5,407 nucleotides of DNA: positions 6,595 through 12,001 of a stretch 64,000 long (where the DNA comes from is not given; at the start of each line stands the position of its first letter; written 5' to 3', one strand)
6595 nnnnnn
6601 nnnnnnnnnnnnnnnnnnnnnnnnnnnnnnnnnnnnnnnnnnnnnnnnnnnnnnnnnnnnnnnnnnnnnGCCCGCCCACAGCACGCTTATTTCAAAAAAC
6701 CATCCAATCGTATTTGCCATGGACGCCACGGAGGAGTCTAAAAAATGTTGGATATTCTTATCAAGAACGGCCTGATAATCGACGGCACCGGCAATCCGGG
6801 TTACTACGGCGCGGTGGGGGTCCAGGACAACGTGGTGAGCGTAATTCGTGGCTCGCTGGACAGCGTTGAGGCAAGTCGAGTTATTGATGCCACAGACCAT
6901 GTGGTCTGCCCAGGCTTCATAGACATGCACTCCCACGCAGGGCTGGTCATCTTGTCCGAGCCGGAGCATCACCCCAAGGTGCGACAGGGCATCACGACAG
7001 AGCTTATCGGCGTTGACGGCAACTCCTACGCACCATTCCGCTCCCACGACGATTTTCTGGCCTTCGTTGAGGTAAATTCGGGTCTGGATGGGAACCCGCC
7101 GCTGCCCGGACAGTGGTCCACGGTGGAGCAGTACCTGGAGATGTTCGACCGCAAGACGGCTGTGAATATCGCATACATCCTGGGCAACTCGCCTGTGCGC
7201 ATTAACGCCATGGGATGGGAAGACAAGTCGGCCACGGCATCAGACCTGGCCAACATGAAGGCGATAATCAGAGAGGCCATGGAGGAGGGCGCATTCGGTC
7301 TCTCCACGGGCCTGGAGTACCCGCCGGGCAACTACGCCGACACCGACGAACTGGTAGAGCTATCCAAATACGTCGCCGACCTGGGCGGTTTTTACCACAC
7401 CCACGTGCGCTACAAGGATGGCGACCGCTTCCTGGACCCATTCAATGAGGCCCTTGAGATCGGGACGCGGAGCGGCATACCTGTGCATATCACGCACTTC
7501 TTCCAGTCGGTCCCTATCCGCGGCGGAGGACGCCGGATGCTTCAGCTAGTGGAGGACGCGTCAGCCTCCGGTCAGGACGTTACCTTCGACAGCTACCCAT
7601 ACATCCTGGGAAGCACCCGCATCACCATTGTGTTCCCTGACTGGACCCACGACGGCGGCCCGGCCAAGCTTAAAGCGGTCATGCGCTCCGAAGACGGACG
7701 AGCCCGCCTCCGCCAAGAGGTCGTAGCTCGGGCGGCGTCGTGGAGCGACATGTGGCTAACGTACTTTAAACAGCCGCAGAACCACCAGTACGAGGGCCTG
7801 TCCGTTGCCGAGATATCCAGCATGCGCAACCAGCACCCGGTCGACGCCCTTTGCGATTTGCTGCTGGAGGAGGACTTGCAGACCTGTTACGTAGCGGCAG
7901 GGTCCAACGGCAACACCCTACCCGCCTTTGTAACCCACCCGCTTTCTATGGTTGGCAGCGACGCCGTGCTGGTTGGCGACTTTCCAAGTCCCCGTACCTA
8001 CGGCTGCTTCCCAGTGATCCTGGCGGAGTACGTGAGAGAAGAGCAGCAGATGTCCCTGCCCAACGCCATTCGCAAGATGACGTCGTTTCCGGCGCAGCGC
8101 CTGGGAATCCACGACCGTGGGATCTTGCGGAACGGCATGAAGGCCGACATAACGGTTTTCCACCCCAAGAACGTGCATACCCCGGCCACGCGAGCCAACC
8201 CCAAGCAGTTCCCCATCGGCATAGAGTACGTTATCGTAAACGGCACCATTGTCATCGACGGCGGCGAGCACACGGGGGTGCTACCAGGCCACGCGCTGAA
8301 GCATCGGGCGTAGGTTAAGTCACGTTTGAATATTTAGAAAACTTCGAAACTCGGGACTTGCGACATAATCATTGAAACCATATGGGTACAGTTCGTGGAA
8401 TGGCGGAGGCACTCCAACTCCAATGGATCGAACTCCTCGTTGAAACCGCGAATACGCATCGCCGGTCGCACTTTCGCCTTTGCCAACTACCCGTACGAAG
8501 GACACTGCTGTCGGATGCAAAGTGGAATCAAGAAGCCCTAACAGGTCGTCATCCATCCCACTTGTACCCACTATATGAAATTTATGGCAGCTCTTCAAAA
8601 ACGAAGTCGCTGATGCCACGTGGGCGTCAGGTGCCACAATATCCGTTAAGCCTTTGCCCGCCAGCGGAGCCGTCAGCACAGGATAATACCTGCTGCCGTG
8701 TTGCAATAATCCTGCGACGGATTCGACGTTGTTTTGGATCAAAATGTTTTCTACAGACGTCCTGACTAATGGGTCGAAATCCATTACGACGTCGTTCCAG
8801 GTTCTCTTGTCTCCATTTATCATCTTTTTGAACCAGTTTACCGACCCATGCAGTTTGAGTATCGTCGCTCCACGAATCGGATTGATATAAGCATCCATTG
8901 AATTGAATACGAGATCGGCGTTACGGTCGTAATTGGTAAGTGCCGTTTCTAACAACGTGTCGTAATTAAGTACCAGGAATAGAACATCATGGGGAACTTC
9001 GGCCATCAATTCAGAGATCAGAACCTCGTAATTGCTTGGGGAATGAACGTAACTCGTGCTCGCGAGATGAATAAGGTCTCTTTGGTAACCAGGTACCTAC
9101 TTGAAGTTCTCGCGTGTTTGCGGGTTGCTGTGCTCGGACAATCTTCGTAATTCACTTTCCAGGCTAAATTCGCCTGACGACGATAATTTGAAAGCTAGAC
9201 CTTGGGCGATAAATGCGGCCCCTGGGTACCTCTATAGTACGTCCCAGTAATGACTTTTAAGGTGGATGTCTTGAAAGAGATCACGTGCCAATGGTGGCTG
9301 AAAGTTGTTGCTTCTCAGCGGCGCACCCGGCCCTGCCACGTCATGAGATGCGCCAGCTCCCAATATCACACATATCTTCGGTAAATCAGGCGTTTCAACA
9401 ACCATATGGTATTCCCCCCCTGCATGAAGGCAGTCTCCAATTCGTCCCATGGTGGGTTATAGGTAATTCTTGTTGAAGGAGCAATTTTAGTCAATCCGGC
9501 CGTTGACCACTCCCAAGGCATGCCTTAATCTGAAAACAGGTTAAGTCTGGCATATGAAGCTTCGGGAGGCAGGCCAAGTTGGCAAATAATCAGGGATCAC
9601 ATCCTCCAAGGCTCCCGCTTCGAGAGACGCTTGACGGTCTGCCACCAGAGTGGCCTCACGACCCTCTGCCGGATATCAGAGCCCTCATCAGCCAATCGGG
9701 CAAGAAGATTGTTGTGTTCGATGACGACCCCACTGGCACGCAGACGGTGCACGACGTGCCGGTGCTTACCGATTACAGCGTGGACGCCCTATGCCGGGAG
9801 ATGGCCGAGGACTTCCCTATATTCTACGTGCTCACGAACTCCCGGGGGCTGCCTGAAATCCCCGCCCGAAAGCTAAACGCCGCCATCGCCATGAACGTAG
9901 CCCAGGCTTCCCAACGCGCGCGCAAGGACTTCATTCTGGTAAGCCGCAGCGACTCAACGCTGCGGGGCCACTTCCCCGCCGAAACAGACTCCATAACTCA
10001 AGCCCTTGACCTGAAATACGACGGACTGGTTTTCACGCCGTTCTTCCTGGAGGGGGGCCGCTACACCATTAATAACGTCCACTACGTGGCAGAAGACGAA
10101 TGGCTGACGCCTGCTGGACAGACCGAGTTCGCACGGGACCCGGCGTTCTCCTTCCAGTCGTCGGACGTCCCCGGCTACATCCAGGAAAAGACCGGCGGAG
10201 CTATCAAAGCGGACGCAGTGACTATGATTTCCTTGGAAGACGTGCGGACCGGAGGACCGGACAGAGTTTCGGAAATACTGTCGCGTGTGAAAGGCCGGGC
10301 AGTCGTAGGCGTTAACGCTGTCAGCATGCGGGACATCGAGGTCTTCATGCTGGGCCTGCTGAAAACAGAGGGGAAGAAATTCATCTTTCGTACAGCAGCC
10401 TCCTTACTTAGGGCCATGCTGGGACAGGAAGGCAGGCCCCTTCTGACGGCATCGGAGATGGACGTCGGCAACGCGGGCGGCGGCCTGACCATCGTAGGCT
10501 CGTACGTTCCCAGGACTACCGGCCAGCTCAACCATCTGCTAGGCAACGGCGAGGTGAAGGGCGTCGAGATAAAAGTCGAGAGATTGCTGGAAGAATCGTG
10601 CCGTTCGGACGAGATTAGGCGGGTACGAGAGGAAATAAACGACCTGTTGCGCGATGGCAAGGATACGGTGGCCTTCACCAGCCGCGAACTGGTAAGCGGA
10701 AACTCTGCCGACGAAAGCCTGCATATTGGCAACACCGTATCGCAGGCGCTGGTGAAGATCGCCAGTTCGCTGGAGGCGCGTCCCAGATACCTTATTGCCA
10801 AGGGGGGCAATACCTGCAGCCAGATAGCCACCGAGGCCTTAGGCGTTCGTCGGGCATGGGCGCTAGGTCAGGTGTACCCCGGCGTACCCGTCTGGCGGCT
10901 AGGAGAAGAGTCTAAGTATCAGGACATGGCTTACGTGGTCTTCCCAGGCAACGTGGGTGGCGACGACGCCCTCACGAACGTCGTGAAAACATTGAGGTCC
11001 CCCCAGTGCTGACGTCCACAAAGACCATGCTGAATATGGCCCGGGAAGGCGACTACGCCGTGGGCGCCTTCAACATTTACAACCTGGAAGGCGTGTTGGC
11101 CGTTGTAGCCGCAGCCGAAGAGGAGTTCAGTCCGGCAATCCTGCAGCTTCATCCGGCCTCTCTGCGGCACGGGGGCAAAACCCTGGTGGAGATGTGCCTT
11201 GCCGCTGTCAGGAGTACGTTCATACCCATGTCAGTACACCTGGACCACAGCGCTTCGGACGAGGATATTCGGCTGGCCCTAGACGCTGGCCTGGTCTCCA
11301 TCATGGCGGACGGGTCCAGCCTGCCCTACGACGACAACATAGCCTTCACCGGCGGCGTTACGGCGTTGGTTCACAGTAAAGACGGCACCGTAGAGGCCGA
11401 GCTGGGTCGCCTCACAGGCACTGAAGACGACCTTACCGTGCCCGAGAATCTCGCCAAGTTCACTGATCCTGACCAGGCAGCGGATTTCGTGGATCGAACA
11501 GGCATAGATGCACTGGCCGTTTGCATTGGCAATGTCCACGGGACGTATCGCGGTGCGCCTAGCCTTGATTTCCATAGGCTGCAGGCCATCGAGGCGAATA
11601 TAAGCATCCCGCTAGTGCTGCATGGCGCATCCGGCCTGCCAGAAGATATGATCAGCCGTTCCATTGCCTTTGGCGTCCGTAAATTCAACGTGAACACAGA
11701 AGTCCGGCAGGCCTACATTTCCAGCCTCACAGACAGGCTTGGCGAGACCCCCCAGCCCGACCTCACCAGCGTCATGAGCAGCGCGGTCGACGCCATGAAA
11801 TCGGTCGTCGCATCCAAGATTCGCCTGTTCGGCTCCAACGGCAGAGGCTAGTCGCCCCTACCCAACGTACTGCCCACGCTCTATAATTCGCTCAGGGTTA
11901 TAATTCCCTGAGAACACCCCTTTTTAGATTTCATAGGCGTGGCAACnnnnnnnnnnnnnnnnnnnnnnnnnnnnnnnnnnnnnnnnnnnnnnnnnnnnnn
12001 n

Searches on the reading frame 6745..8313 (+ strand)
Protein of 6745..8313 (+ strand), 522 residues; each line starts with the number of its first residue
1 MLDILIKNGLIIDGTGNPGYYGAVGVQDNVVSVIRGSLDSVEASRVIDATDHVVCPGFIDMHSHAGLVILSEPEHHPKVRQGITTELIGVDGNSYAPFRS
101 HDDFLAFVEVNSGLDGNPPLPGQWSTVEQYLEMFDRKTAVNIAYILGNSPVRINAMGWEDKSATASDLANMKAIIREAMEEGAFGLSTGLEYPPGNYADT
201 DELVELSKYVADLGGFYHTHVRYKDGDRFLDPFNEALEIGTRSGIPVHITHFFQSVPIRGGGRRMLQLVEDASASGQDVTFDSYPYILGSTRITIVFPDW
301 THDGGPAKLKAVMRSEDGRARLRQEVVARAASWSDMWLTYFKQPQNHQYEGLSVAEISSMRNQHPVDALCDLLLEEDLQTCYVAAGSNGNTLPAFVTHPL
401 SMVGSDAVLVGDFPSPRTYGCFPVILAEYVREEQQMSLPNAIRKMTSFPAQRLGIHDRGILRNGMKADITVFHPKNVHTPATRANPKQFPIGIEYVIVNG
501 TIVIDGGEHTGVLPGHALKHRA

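Call 19: list_cluster_members(proteins=[window:6745-8313:+, window:9579-11012:+, window:11947-13224:+, window:50462-53326:-, window:8320-9009:-])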
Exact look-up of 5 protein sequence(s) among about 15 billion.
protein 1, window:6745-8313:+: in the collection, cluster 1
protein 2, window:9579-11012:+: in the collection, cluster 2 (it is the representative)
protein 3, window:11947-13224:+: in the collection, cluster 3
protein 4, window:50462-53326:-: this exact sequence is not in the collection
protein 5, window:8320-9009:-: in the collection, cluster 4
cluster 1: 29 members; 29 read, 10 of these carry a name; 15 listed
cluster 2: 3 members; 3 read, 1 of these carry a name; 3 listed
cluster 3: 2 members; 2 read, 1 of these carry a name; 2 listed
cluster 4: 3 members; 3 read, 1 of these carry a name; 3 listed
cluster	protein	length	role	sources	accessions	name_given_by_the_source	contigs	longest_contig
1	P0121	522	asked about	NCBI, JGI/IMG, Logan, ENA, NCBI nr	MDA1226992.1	MAG: D-aminoacylase [Chloroflexi bacterium] | D-aminoacylase [Chloroflexota bacterium]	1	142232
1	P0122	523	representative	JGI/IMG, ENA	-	N-acyl-D-amino-acid deacylase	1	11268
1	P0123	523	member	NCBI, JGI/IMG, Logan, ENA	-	N-acyl-D-amino-acid deacylase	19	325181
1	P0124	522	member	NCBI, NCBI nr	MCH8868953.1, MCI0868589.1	MAG: D-aminoacylase [Chloroflexi bacterium] | D-aminoacylase [Chloroflexota bacterium]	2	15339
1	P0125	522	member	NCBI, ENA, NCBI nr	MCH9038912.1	MAG: D-aminoacylase [Chloroflexi bacterium] | D-aminoacylase [Chloroflexota bacterium]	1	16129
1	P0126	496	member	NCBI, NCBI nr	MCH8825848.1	MAG: D-aminoacylase, partial [Chloroflexi bacterium] | D-aminoacylase [Chloroflexota bacterium]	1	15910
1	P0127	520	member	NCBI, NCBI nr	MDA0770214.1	MAG: D-aminoacylase, partial [Chloroflexi bacterium] | D-aminoacylase [Chloroflexota bacterium]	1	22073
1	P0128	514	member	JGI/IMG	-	N-acyl-D-amino-acid deacylase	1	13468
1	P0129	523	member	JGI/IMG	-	N-acyl-D-amino-acid deacylase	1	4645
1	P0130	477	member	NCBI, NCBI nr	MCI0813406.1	MAG: amidohydrolase family protein, partial [Chloroflexi bacterium] | amidohydrolase family protein [Chloroflexota bacterium]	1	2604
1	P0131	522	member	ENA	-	-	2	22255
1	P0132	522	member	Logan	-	-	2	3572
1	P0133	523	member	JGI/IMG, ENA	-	-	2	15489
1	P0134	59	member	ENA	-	-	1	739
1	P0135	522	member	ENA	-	-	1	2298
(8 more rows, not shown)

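Call 20: search_protein_families(library=pfam, proteins=[window:6745-8313:+])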
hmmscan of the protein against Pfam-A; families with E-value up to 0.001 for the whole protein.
window:6745-8313:+ (522 aa): 2 families
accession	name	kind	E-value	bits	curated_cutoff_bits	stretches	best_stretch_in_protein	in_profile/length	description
PF07969.17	Amidohydro_3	-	6.3e-30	105.5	29.7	1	45-504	1-472/472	Amidohydrolase family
PF01979.26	Amidohydro_1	-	4.6e-10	39.7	25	1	428-503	274-345/345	Amidohydrolase family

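Call 25: find_encoding_contigs(protein=P0123, flank=4000, max_places=10)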
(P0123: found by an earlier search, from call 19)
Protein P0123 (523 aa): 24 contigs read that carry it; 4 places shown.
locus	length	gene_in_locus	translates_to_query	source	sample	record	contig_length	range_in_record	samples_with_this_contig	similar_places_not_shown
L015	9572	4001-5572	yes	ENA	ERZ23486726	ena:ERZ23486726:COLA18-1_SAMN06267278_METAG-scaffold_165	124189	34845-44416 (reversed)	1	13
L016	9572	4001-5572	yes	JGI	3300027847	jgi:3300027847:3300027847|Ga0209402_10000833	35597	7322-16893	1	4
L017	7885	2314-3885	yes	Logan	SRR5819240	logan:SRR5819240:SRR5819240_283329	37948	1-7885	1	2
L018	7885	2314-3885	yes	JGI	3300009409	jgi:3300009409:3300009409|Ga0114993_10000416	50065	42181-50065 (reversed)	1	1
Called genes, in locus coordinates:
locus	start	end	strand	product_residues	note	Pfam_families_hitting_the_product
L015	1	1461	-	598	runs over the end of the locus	PF00496:SBP_bac_5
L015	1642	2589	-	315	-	PF03462:PCRF, PF00472:RF-1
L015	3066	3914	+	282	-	PF00702:Hydrolase (faint), PF13344:Hydrolase_6, PF13242:Hydrolase_like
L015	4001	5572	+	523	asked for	PF07969:Amidohydro_3, PF01979:Amidohydro_1 (faint)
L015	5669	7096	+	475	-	PF07005:SBD_N, PF17042:NBD_C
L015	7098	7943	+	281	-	PF01116:F_bP_aldolase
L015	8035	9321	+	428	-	PF00275:EPSP_synthase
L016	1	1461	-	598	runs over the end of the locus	PF00496:SBP_bac_5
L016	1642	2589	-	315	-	PF03462:PCRF, PF00472:RF-1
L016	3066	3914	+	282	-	PF00702:Hydrolase (faint), PF13344:Hydrolase_6, PF13242:Hydrolase_like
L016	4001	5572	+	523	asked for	PF07969:Amidohydro_3, PF01979:Amidohydro_1 (faint)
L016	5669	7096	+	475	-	PF07005:SBD_N, PF17042:NBD_C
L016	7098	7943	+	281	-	PF01116:F_bP_aldolase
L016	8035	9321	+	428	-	PF00275:EPSP_synthase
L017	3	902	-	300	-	?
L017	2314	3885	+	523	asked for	PF07969:Amidohydro_3, PF01979:Amidohydro_1 (faint)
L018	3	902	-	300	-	?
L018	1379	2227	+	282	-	PF00702:Hydrolase (faint), PF13344:Hydrolase_6, PF13242:Hydrolase_like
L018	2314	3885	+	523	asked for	PF07969:Amidohydro_3, PF01979:Amidohydro_1 (faint)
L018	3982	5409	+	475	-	PF07005:SBD_N, PF17042:NBD_C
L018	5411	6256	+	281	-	PF01116:F_bP_aldolase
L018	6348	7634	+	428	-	PF00275:EPSP_synthase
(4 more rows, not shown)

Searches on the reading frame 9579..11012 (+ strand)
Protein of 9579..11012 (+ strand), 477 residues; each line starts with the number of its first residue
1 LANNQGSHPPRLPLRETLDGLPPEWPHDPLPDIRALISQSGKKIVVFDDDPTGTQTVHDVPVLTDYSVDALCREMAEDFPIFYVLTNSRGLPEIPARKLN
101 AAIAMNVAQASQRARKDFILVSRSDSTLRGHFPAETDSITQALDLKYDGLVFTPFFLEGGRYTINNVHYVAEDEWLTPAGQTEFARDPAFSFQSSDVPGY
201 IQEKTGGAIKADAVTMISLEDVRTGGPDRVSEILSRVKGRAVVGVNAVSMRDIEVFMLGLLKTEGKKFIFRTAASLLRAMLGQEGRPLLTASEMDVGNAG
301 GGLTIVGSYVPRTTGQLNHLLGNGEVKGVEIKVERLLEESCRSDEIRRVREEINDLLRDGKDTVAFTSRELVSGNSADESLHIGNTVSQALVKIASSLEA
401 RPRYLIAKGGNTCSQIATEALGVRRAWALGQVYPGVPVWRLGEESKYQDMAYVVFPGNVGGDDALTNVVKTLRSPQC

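Call 20: search_protein_families(library=pfam, proteins=[window:9579-11012:+])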
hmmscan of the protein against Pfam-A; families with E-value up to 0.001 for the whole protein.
window:9579-11012:+ (477 aa): 2 families
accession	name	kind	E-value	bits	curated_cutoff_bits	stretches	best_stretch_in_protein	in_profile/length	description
PF07005.16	SBD_N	-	2e-49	168.9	25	1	44-279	1-229/230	Sugar-binding N-terminal domain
PF17042.10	NBD_C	-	5.2e-36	125.1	28.3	1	303-465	1-168/168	Nucleotide-binding C-terminal domain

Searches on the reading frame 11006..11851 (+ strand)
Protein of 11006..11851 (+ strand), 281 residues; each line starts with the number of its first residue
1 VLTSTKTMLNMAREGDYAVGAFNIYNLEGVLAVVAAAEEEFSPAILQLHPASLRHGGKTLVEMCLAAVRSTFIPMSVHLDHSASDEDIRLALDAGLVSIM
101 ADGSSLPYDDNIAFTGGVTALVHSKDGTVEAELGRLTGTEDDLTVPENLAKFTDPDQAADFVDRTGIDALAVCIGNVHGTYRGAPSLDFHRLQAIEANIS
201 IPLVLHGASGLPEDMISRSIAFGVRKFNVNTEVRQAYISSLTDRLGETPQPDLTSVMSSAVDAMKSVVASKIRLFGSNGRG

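Call 20: search_protein_families(library=pfam, proteins=[window:11006-11851:+])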
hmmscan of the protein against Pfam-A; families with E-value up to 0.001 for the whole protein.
window:11006-11851:+ (281 aa): 1 family
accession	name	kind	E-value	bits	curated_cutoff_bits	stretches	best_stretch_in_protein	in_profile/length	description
PF01116.26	F_bP_aldolase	-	1.3e-88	297.5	25.5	1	4-280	2-277/277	Fructose-bisphosphate aldolase class-II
